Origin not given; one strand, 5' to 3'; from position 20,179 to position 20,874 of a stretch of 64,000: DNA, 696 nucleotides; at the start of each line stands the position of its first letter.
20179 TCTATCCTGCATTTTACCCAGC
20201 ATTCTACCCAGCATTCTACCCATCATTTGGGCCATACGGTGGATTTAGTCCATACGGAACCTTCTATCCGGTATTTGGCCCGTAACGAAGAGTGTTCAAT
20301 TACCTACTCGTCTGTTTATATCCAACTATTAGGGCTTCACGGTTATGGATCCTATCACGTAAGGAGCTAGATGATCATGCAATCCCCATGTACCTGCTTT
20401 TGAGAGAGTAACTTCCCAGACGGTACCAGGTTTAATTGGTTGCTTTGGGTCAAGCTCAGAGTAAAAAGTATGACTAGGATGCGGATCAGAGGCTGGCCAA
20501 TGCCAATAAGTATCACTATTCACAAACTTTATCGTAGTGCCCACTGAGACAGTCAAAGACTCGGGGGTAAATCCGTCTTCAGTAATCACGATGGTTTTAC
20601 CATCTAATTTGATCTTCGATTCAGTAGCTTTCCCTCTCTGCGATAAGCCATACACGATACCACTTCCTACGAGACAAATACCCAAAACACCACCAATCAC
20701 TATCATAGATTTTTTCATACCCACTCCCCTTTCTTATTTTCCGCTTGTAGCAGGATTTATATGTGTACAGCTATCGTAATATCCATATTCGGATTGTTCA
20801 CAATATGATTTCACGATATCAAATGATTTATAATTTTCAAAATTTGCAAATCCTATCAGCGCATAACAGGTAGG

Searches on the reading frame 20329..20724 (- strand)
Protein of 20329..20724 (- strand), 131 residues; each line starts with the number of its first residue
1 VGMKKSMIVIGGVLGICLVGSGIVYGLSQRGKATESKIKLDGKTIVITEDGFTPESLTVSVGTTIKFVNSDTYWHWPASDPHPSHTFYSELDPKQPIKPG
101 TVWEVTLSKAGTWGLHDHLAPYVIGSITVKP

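Call 10: search_protein_families(library=pfam, proteins=[window:20329-20724:-], max_evalue=0.01)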
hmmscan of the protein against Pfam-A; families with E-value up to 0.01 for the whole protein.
window:20329-20724:- (131 aa): 1 family
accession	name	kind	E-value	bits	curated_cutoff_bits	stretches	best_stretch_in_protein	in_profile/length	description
PF13473.12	Cupredoxin_1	-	2.5e-06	27.9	27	1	43-129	23-104/104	Cupredoxin-like domain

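Call 40: search_solved_structures(query=A4, max_evalue=10, show_alignments=3)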
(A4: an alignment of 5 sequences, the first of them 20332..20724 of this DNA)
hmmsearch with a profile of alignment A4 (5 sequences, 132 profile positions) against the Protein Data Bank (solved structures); distinct sequences matched with E-value up to 10: 96 (the best 60 are shown).
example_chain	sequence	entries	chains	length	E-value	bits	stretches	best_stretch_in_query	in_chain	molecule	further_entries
9cck_A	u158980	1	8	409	7.5e-08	35.7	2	27-130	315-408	Copper-containing nitrite reductase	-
1sfd_A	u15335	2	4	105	3.8e-06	30.1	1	45-130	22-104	Amicyanin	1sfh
1sf3_A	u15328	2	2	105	9.8e-06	28.8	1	45-130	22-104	Amicyanin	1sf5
4p5r_A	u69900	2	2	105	1.2e-05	28.5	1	45-130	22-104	Amicyanin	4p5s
1mda_A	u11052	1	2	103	2.4e-05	27.5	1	45-130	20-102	AMICYANIN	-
1aac_A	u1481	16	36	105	2.5e-05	27.5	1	45-130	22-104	AMICYANIN | PROTEIN (AMICYANIN)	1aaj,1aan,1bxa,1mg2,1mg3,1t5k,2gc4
2qdv_A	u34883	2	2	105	2.6e-05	27.4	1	45-130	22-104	Amicyanin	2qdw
6hbe_A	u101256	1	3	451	2.8e-05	27.3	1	44-131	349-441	Copper-containing nitrite reductase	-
3ie9_A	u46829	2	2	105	3.2e-05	27.1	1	45-130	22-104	Amicyanin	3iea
2gb2_A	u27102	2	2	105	4.7e-05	26.6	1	45-130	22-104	Amicyanin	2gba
2idq_A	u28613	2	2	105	5.9e-05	26.3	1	45-130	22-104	Amicyanin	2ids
2idt_A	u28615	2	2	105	8.1e-05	25.8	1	45-130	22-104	Amicyanin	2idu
3rym_A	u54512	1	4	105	0.0001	25.5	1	45-130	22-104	Amicyanin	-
2plt_A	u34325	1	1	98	0.00029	24.1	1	52-130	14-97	PLASTOCYANIN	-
5fc9_A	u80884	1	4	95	0.00038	23.7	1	49-130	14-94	Blue (Type 1) copper domain protein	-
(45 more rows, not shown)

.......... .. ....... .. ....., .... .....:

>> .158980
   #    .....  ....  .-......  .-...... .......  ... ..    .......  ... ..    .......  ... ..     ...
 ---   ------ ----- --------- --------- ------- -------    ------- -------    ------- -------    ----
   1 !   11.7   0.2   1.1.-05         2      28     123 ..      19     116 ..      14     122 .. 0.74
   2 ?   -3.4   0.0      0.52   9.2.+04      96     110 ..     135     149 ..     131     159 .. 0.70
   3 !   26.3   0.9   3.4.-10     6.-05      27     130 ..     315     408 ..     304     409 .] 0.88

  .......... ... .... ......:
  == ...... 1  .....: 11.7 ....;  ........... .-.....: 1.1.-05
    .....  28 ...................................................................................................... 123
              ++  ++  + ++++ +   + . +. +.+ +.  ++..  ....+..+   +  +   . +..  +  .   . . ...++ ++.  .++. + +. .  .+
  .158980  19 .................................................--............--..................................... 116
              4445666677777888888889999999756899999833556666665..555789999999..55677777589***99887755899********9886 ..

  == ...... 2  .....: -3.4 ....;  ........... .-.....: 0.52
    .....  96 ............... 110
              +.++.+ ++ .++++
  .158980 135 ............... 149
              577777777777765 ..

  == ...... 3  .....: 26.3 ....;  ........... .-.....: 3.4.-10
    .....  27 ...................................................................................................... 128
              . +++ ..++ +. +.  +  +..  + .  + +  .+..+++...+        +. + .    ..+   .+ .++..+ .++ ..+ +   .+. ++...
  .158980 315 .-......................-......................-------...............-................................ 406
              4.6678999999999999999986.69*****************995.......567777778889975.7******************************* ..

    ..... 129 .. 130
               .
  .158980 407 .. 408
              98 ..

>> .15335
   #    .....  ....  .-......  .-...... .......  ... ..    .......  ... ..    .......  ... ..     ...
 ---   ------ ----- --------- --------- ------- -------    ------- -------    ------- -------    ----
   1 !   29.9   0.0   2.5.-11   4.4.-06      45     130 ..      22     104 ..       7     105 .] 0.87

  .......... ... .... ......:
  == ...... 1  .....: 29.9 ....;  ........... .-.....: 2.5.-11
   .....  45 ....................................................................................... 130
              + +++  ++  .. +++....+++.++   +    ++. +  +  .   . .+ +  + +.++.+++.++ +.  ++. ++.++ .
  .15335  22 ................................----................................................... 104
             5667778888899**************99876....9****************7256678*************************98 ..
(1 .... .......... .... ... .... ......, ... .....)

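Call 69: search_protein_families(library=padloc, proteins=[window:20329-20724:-], max_evalue=0.01)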
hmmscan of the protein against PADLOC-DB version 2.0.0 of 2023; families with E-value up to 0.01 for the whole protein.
window:20329-20724:- (131 aa): 0 families

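Call 73: search_protein_families(library=ncbifam, proteins=[window:20329-20724:-], max_evalue=0.1)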
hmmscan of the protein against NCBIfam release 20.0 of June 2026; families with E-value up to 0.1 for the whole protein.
window:20329-20724:- (131 aa): 2 families
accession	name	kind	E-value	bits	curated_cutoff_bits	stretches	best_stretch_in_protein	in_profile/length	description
TIGR02656.1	cyanin_plasto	equivalog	0.00058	20.2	87.85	1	51-129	13-98/99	plastocyanin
NF041635.1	STM3941_fam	subfamily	0.045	13.7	40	1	6-67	32-84/157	STM3941 family protein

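Call 78: find_homologous_proteins(query=A4, max_evalue=0.00001)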
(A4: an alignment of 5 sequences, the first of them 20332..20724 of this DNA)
Query A4 (5 sequences) (131 aa, profile of the alignment): 1910 proteins with E <= 0.00001 among 3042 candidates; the best 120 are listed.
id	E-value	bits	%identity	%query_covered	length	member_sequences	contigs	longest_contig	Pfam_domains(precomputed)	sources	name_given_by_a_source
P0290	7.8e-66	238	45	72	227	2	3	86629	-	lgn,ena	-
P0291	1.9e-64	233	38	73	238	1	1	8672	PF13473.13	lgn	-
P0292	5.3e-53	196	99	98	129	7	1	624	PF13473.13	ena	-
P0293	9.3e-53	196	39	94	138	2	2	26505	PF13473.13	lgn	-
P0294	3.1e-49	184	83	98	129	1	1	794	PF13473.13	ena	-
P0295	7.9e-49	183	35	99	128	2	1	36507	-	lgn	-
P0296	5.1e-48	180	82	95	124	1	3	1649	PF13473.13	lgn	-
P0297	3.9e-47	177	82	97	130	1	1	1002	PF13473.13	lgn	-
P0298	6.9e-47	177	36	97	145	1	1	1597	PF13473.13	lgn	-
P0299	1.8e-46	175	80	98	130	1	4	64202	PF13473.13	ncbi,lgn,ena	-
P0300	3.4e-46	174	78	98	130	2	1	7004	PF13473.13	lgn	-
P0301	2.1e-45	172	77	98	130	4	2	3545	PF13473.13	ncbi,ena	-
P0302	5.5e-45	170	51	72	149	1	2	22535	-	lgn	-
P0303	1.3e-44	169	70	98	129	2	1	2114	PF13473.13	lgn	-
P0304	6.7e-44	167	59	98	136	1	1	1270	PF13473.13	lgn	-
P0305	7.4e-44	167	37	98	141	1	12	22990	PF13473.13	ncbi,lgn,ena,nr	ncbi:MAG: cupredoxin domain-containing protein [Candidatus Pacebacteria bacterium]|nr:cupredoxin dom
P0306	1.0e-43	166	45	98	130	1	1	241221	PF13473.13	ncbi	-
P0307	1.2e-43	166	48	74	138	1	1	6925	PF13473.13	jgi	jgi:plastocyanin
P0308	1.2e-43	166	67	98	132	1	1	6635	PF13473.13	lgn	-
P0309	1.3e-43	166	49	68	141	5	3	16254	PF13473.13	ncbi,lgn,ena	-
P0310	1.9e-43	165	40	95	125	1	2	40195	PF13473.13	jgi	jgi:plastocyanin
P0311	3.6e-43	165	70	97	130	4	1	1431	PF13473.13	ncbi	-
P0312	3.8e-43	165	64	96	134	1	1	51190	PF13473.13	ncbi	-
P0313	4.3e-43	164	43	95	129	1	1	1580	PF13473.13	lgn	-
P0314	1.3e-42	163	49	65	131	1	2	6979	PF13473.13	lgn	-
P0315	1.5e-42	163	42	84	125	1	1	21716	PF13473.13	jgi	jgi:plastocyanin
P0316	1.6e-42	163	42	98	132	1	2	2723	PF13473.13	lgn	-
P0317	1.8e-42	162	38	98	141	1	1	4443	PF13473.13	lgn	-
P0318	2.4e-42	162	39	94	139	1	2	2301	PF13473.13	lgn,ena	-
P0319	2.9e-42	162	38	97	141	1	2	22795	PF13473.13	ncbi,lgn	-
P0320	2.9e-42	162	43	96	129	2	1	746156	PF13473.13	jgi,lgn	-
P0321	2.9e-42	162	41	92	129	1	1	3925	PF13473.13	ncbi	-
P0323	5.0e-42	161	46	74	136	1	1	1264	PF13473.13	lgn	-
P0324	5.7e-42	161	44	73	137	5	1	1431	PF13473.13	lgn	-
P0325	6.7e-42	160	42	83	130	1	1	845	PF13473.13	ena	-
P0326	6.7e-42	160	47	65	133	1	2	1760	PF13473.13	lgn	-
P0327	7.1e-42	160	42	98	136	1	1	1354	PF13473.13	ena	-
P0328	7.1e-42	160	42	97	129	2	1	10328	PF13473.13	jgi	jgi:plastocyanin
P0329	7.6e-42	160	48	66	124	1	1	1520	PF13473.13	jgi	jgi:plastocyanin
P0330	7.7e-42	160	54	65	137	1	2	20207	PF13473.13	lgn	-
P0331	1.0e-41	160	40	96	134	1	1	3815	PF13473.13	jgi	jgi:plastocyanin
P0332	1.1e-41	160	49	69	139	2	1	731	PF13473.13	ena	-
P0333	1.2e-41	160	44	66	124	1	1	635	PF13473.13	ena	-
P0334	1.5e-41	159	63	95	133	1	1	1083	PF13473.13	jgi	jgi:plastocyanin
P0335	1.7e-41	159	35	97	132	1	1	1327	PF13473.13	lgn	-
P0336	1.9e-41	159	39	98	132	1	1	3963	PF13473.13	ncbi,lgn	-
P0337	1.9e-41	159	35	97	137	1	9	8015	PF13473.13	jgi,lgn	jgi:plastocyanin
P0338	2.0e-41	159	46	98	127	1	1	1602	PF13473.13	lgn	-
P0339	2.4e-41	159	50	88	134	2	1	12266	PF13473.13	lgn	-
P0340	2.5e-41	159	40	95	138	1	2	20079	PF13473.13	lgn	-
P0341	3.0e-41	158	64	98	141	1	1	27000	PF13473.13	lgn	-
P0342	3.2e-41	158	40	97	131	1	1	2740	PF13473.13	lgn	-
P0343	3.7e-41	158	58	97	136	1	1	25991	PF13473.13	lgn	-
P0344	3.7e-41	158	67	98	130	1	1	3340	PF13473.13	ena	-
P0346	5.1e-41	158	42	96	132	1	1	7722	PF13473.13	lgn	-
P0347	5.2e-41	158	37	95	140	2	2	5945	PF13473.13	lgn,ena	-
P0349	6.5e-41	157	55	98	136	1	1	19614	PF13473.13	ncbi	-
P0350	6.8e-41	157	41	97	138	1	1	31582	PF13473.13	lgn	-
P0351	7.0e-41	157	37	97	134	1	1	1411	PF13473.13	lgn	-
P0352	7.1e-41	157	39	97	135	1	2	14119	PF13473.13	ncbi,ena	-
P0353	7.2e-41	157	48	73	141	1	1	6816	PF13473.13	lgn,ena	-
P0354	7.5e-41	157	46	66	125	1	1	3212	PF13473.13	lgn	-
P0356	8.0e-41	157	37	98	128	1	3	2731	PF13473.13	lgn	-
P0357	8.7e-41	157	41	79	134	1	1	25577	PF13473.13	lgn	-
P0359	1.0e-40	157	36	96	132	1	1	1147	PF13473.13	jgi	jgi:plastocyanin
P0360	1.0e-40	157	45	74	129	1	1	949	PF13473.13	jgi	jgi:plastocyanin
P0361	1.1e-40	157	58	65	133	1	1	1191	PF13473.13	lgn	-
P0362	1.3e-40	156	52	65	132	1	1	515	PF13473.13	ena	-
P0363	1.3e-40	156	33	96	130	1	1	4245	PF13473.13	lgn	-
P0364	1.5e-40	156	38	98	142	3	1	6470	PF13473.13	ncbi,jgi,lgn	jgi:plastocyanin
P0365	1.5e-40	156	32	99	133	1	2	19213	PF13473.13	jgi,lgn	-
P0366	1.7e-40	156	50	66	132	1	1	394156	PF13473.13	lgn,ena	-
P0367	1.7e-40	156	51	66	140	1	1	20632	PF00127.27,PF13473.13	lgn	-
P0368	1.7e-40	156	39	90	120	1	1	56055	PF13473.13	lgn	-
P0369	1.9e-40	156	43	97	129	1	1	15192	PF13473.13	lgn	-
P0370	1.9e-40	156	40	97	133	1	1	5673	PF13473.13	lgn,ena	-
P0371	2.0e-40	156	40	93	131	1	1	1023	PF13473.13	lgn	-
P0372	2.1e-40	156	49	72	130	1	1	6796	PF13473.13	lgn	-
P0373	2.1e-40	156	47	98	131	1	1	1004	PF13473.13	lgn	-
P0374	2.6e-40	155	59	98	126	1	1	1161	PF13473.13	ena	-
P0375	2.7e-40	155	41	96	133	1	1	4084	PF13473.13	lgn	-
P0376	2.8e-40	155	47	66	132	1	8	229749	PF13473.13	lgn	-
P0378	2.9e-40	155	40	98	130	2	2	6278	PF13473.13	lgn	-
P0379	3.2e-40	155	42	75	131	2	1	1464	PF13473.13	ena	-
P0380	3.3e-40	155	73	69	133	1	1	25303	PF13473.13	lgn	-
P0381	3.4e-40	155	45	85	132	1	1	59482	PF13473.13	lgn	-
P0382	3.5e-40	155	41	96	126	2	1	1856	PF13473.13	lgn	-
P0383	3.7e-40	155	36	97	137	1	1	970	PF13473.13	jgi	-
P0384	3.7e-40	155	43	72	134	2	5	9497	PF13473.13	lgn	-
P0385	3.9e-40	155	51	66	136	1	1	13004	PF13473.13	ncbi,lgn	-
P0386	4.0e-40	155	46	95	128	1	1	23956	PF13473.13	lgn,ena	-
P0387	4.2e-40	155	47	66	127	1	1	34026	PF13473.13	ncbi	-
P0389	4.6e-40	155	46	98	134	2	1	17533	PF13473.13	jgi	jgi:plastocyanin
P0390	4.7e-40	155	52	65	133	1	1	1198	PF13473.13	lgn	-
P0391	4.7e-40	155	48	66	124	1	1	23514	PF13473.13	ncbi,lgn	-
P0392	5.0e-40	154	42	98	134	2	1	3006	PF13473.13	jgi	-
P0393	5.3e-40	154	43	89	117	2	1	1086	PF13473.13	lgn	-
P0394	5.3e-40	154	42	78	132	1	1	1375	PF13473.13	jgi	jgi:plastocyanin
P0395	5.4e-40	154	45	82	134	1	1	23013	PF13473.13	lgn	-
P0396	5.4e-40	154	46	82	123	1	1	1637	PF13473.13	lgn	-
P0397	5.6e-40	154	40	98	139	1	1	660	PF13473.13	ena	-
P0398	6.9e-40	154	44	67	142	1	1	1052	PF13473.13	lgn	-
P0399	6.9e-40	154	49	98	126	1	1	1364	PF13473.13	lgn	-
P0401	7.3e-40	154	46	84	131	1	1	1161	PF13473.13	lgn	-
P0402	7.4e-40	154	41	88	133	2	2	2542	PF13473.13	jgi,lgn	jgi:plastocyanin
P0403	7.7e-40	154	33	99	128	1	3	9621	PF13473.13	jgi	jgi:plastocyanin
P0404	7.7e-40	154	45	89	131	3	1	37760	PF13473.13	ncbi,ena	-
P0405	7.9e-40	154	42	97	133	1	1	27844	PF13473.13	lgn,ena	-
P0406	8.3e-40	154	41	94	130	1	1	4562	PF13473.13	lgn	-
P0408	8.8e-40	154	41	82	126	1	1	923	PF13473.13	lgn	-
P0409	9.1e-40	154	41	90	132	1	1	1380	PF13473.13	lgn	-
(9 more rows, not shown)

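Call 79: find_encoding_contigs(protein=P0306, flank=8000, max_places=1)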
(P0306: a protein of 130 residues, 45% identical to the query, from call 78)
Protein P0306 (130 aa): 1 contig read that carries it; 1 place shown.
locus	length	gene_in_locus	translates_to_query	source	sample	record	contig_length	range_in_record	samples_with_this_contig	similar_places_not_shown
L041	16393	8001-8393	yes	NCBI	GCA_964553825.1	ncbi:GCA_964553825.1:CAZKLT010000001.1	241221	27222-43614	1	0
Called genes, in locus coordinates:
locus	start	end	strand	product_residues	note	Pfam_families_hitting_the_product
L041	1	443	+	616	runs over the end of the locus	PF00009:GTP_EFTU, PF01926:MMR_HSR1 (weak), PF03144:GTP_EFTU_D2, PF22042:EF-G_D2, PF14492:EFG_III (weak), PF00679:EFG_C, PF21018:BipA_C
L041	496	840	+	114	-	PF06305:LapA_dom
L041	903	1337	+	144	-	PF00293:NUDIX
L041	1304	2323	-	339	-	PF02547:Queuosine_synth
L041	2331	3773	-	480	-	PF01053:Cys_Met_Meta_PP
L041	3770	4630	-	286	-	PF27100:DcsG_N, PF02955:GSH-S_ATP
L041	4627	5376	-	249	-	PF02673:BacA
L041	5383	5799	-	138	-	-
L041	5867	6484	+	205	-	-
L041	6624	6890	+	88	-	PF00076:RRM_1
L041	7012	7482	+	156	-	PF04308:RNaseH_like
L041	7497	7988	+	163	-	-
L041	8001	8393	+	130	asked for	PF13473:Cupredoxin_1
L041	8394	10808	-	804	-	PF00912:Transgly, PF00905:Transpeptidase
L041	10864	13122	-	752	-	PF00912:Transgly, PF00905:Transpeptidase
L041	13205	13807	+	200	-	PF00081:Sod_Fe_N, PF02777:Sod_Fe_C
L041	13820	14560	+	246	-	PF13672:PP2C_2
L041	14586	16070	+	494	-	PF00171:Aldedh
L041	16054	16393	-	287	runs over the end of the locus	PF01048:PNP_UDP_1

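Call 80: find_encoding_contigs(protein=P0320, flank=8000, max_places=1)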
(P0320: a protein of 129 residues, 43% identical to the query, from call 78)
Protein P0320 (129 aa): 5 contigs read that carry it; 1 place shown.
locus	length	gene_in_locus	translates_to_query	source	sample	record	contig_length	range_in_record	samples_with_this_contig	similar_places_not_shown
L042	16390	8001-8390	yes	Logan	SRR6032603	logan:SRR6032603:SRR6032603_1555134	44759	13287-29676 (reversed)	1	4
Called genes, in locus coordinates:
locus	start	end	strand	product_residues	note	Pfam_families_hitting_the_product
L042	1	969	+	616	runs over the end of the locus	PF00009:GTP_EFTU, PF01926:MMR_HSR1 (weak), PF03144:GTP_EFTU_D2, PF22042:EF-G_D2 (faint), PF00679:EFG_C, PF21018:BipA_C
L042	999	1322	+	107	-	PF00293:NUDIX (weak)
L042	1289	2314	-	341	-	PF02547:Queuosine_synth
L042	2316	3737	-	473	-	PF01053:Cys_Met_Meta_PP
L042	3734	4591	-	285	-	PF27100:DcsG_N, PF02955:GSH-S_ATP (weak)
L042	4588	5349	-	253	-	PF02673:BacA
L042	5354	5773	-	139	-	-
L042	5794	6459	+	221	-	-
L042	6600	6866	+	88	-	PF00076:RRM_1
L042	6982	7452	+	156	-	PF04308:RNaseH_like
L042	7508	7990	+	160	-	-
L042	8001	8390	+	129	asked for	PF13473:Cupredoxin_1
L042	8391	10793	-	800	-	PF00912:Transgly, PF00905:Transpeptidase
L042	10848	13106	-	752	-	PF00912:Transgly, PF00905:Transpeptidase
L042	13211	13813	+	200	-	PF00081:Sod_Fe_N, PF02777:Sod_Fe_C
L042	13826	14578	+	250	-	PF13672:PP2C_2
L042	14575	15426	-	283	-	PF01048:PNP_UDP_1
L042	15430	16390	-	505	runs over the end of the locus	PF00117:GATase, PF07722:Peptidase_C26 (weak), PF02540:NAD_synthase (faint), PF00958:GMP_synt_C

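Call 81: find_encoding_contigs(protein=P0366, flank=8000, max_places=1)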
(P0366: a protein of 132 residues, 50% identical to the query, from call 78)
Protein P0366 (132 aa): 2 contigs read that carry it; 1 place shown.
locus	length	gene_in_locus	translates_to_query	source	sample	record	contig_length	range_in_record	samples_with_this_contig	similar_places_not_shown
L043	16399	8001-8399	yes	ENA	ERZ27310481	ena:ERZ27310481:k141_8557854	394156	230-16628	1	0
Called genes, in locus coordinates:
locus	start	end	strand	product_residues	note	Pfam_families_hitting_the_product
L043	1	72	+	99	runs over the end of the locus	?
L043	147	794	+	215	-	PF01386:Ribosomal_L25p, PF14693:Ribosomal_TL5_C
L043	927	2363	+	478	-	-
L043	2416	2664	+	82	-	PF01197:Ribosomal_L31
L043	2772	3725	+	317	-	PF03462:PCRF, PF00472:RF-1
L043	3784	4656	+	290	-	-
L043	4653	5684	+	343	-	-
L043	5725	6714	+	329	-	-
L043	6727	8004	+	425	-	-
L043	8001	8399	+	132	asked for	PF13473:Cupredoxin_1 (weak)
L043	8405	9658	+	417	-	-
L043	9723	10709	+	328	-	-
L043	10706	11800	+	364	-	-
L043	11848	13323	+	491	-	-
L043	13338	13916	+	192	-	-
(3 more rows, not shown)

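Call 82: find_encoding_contigs(protein=P0376, flank=8000, max_places=1)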
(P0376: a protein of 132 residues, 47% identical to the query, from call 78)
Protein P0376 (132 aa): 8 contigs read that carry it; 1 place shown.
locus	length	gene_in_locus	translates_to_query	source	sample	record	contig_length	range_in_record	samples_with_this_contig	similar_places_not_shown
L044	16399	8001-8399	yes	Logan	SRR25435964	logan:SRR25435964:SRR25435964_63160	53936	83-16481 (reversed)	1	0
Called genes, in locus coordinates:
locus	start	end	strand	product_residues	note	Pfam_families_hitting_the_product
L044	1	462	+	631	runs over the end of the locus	PF00009:GTP_EFTU, PF01926:MMR_HSR1 (weak), PF22042:EF-G_D2 (weak), PF03144:GTP_EFTU_D2 (weak), PF00679:EFG_C, PF21018:BipA_C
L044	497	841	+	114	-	PF06305:LapA_dom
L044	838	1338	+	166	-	PF00293:NUDIX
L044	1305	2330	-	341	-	PF02547:Queuosine_synth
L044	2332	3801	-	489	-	PF01053:Cys_Met_Meta_PP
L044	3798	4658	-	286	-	PF27100:DcsG_N, PF02955:GSH-S_ATP (weak)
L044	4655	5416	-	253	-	PF02673:BacA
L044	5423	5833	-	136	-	-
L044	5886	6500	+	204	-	-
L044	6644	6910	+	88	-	PF00076:RRM_1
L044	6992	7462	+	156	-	PF04308:RNaseH_like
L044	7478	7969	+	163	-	PF13473:Cupredoxin_1 (weak)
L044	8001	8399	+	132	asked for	PF13473:Cupredoxin_1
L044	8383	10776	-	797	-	PF00912:Transgly, PF00905:Transpeptidase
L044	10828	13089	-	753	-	PF00912:Transgly, PF00905:Transpeptidase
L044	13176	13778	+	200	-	PF00081:Sod_Fe_N, PF02777:Sod_Fe_C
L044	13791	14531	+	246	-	PF13672:PP2C_2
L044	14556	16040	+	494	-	PF00171:Aldedh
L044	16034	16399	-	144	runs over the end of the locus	PF00731:AIRC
